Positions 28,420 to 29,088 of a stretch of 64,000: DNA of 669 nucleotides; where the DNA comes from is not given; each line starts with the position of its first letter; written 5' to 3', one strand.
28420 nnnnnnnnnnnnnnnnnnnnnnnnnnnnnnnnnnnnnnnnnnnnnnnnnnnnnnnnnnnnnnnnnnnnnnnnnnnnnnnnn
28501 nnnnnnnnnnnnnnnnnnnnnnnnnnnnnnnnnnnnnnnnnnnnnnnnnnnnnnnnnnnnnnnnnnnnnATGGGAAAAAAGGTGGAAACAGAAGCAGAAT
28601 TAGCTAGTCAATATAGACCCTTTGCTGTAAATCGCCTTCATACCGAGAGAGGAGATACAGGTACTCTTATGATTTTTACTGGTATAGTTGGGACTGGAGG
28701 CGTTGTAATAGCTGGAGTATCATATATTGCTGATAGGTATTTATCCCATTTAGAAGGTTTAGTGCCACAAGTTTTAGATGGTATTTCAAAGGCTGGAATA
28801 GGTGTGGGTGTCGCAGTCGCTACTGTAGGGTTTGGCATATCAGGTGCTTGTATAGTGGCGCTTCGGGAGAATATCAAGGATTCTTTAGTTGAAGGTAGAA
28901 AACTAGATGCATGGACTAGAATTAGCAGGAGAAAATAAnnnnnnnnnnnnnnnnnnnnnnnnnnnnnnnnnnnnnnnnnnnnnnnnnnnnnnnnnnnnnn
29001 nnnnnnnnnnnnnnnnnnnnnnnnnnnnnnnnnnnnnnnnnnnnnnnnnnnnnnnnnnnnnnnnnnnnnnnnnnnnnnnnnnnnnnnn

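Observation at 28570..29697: groESL operon interrupted: an extra small ORF plus an HNH-like endonuclease element inserted after codon 7 of groEL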

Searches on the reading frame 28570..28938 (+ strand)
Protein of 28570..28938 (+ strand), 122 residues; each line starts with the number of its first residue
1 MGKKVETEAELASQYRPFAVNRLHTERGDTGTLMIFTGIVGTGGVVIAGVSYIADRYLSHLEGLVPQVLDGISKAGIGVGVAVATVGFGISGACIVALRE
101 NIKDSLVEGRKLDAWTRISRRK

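Call 3: search_protein_families(library=pfam, proteins=[window:28570-28938:+], max_evalue=1)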
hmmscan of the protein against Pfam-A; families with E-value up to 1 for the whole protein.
window:28570-28938:+ (122 aa): 0 families

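Call 5: search_protein_families(library=phrogs, proteins=[window:28570-28938:+], max_evalue=1)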
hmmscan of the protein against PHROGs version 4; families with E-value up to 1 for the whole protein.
window:28570-28938:+ (122 aa): 0 families

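Call 47: find_homologous_proteins(query=window:28570-28938:+, max_evalue=0.01)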
Query window:28570-28938:+ (122 aa): 1 proteins with E <= 0.01 among 100 candidates.
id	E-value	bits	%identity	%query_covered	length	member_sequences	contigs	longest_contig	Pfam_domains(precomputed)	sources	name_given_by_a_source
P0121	1.2e-68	246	99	97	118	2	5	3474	-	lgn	-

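Call 49: find_encoding_contigs(protein=P0121, flank=3000, max_places=6)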
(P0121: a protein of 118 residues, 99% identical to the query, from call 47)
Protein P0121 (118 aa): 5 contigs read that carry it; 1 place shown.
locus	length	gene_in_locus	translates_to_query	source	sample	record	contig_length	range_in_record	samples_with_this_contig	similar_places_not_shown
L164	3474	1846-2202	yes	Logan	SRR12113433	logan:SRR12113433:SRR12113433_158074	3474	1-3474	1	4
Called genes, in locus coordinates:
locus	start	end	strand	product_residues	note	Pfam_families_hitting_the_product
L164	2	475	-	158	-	?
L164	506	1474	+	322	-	-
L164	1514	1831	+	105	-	PF00166:Cpn10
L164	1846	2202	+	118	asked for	-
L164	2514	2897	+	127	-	-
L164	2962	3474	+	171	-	?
